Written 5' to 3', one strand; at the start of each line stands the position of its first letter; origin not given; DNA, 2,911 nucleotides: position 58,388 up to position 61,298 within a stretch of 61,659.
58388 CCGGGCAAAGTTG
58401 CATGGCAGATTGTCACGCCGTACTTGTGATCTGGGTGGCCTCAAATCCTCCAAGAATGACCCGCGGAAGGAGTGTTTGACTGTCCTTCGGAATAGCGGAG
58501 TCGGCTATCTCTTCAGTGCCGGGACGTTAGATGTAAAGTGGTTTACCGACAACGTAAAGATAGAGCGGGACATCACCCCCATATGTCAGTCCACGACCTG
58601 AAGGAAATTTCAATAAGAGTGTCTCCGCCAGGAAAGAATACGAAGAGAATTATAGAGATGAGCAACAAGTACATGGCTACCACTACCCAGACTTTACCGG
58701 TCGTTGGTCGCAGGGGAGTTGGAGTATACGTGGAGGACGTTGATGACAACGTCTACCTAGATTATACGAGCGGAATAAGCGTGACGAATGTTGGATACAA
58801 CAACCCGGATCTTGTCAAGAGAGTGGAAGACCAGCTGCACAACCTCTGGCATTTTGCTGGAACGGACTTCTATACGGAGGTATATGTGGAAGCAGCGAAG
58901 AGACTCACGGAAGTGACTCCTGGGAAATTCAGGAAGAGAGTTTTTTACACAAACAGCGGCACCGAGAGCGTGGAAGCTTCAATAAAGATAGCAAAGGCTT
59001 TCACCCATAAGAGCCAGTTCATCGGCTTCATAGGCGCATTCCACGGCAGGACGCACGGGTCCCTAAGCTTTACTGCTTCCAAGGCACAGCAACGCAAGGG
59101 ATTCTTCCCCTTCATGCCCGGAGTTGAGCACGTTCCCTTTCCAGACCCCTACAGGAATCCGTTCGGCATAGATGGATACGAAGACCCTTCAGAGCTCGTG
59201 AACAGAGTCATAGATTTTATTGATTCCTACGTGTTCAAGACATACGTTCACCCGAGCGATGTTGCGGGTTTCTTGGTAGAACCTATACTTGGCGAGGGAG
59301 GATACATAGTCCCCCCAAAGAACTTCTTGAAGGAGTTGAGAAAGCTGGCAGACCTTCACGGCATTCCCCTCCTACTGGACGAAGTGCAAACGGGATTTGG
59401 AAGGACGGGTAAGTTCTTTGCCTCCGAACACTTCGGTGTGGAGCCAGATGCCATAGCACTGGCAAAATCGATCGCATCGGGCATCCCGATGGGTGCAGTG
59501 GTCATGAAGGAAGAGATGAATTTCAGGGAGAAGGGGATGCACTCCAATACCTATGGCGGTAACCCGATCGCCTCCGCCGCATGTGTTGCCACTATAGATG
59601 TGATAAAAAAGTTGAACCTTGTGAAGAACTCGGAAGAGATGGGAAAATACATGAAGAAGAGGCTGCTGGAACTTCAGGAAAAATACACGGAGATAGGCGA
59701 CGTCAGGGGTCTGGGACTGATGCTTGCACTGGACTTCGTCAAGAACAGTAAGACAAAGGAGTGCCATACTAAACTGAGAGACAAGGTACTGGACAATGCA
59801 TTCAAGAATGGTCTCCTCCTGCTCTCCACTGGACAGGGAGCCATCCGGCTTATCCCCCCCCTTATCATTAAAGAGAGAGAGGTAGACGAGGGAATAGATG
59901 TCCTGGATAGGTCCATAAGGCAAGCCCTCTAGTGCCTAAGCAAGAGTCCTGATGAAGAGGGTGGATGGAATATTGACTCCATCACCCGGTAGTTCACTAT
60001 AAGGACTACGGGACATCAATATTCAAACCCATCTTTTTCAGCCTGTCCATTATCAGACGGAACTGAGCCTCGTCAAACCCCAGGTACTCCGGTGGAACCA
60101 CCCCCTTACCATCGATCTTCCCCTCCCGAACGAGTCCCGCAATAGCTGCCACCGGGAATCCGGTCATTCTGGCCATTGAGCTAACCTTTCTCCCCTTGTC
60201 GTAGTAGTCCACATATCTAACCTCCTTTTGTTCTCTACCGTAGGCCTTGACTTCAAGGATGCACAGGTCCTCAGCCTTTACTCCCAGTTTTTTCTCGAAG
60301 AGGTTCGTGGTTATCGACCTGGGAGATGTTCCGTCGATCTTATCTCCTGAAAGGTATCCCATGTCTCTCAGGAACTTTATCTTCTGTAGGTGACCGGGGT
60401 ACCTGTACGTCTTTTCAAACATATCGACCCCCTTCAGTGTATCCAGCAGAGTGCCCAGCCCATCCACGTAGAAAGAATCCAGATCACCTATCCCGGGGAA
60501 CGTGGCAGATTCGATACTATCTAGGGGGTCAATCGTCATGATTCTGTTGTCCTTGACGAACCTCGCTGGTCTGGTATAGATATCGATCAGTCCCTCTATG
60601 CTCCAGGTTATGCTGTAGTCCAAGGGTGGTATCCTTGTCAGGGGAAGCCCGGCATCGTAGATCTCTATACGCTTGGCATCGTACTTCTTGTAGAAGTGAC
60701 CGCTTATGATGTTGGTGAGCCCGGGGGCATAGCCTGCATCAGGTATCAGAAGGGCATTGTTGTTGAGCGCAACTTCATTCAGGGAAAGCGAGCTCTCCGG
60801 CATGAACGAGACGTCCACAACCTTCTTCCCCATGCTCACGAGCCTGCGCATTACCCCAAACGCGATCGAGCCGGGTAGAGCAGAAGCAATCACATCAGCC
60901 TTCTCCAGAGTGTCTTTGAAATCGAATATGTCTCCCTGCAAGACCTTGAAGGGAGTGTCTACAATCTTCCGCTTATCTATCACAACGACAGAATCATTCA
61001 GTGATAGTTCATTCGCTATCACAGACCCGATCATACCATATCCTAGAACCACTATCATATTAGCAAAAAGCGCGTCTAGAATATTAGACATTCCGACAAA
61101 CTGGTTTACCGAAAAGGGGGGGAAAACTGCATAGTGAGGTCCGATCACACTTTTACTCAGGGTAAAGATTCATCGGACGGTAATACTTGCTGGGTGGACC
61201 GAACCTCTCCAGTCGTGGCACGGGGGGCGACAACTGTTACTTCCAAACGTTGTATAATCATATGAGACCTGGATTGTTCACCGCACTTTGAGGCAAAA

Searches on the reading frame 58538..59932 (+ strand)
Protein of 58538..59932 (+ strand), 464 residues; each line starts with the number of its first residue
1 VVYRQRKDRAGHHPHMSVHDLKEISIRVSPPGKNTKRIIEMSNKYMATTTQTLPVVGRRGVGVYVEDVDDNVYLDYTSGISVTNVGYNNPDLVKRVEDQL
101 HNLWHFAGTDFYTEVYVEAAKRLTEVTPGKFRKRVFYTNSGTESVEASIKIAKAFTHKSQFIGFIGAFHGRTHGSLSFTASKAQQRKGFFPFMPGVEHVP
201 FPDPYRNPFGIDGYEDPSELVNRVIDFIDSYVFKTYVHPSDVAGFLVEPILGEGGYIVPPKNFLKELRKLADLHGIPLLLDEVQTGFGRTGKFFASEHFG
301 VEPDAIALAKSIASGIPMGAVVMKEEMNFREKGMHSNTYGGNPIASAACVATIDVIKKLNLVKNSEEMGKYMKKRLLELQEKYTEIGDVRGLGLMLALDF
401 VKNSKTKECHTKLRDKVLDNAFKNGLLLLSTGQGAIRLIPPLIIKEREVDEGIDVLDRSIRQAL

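Call 54: search_protein_families(library=pfam, proteins=[window:58538-59932:+], max_evalue=0.0001)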
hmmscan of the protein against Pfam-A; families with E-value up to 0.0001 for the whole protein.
window:58538-59932:+ (464 aa): 1 family
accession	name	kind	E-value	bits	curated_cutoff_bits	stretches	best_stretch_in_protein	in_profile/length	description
PF00202.27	Aminotran_3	-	3e-114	382.3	30.5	1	46-458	2-401/403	Aminotransferase class-III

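Call 55: find_related_loci(query=window:58538-59932:+, collection=genome_contigs, flank=500)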
Query window:58538-59932:+ (464 aa) in genome_contigs; peptide patterns used: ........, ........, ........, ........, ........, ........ (x = any residue, [..] = any of these).
157 stretches matched a pattern; 106 encode a relative of the query (tblastn E <= 1e-3); the best 80 are kept; 80 distinct loci.
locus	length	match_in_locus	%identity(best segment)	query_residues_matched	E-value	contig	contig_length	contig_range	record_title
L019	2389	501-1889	80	2-464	0e+0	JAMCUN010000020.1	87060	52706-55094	MAG: Thermoplasmatota archaeon isolate FK_Sedi_A_Bin.125 NODE_399_length_87060_cov_4.06822, whole genome shotgun sequenc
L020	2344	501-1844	71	16-463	0e+0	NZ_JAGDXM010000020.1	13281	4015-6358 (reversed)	MAG: Thermoplasma sp. isolate KMA_Bin19 NODE_1283_length_13281_cov_4.790337, whole genome shotgun sequence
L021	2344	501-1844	71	16-463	0e+0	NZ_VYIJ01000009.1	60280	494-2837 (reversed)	MAG: Thermoplasma sp. isolate FL NODE_9_length_60280_cov_6.919253, whole genome shotgun sequence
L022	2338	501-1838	72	16-461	0e+0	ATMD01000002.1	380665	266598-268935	MAG: Thermoplasmatales archaeon I-plasma AMDU3_IPLC00002, whole genome shotgun sequence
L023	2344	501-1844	70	16-463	0e+0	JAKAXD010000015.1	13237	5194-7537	MAG: Thermoplasmata archaeon isolate YP5.bin4 NODE_947_length_13237_cov_221.969260, whole genome shotgun sequence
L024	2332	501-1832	65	21-464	0e+0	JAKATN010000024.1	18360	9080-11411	MAG: Thermoplasmata archaeon isolate YP2.bin70 NODE_2503_length_18360_cov_19.422421, whole genome shotgun sequence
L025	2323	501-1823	64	21-461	0e+0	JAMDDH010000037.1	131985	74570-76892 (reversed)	MAG: Thermoplasmatota archaeon isolate FK_Sedi_B_Bin.146 NODE_163_length_131985_cov_87.1884, whole genome shotgun sequen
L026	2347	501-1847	64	17-464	0e+0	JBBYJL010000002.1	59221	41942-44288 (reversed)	MAG: Thermoplasmataceae archaeon isolate LAZ-9 NODE_248_length_59221_cov_9.358100, whole genome shotgun sequence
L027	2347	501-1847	64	17-464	0e+0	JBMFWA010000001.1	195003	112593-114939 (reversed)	MAG: Thermoplasmata archaeon isolate KM4364-06 NODE_1_length_195003_cov_86.067670, whole genome shotgun sequence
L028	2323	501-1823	63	21-461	0e+0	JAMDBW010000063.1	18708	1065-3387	MAG: Thermoplasmatota archaeon isolate FK_Sedi_B_Bin.199 NODE_10552_length_18708_cov_3.6322, whole genome shotgun sequen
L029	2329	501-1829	63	22-464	0e+0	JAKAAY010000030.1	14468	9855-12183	MAG: Thermoplasmata archaeon isolate WH2.bin120 NODE_7459_length_14468_cov_12.537619, whole genome shotgun sequence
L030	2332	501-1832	63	21-464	0e+0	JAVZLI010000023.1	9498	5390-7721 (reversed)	MAG: Thermoplasmataceae archaeon isolate DRTY-6_201907_bins_49 DRTY-6_201907_bins_49_scaffold_23, whole genome shotgun s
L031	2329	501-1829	64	22-464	0e+0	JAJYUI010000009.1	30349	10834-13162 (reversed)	MAG: Thermoplasmata archaeon isolate DX4.bin24 NODE_534_length_30349_cov_3.080107, whole genome shotgun sequence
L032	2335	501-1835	62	19-463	0e+0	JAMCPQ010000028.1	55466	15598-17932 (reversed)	MAG: Thermoplasmatota archaeon isolate FK_Sedi_A_Bin.74 NODE_979_length_55466_cov_407.824, whole genome shotgun sequence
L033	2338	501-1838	61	19-464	0e+0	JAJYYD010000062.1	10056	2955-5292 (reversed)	MAG: Thermoplasmata archaeon isolate FK3.bin88 NODE_13381_length_10056_cov_4.062242, whole genome shotgun sequence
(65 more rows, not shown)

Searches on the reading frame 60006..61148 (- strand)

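Call 83: search_protein_families(library=pfam, proteins=[window:60006-61148:-], max_evalue=0.0001)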
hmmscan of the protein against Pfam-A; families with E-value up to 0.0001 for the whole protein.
window:60006-61148:- (380 aa): 2 families
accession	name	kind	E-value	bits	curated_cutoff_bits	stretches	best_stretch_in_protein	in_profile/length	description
PF16653.10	Sacchrp_dh_C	-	2.2e-38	133.3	31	1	139-375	1-265/265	Saccharopine dehydrogenase C-terminal domain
PF03435.24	Sacchrp_dh_NADP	-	1.2e-05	26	25.1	1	32-120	1-114/129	Saccharopine dehydrogenase NADP binding domain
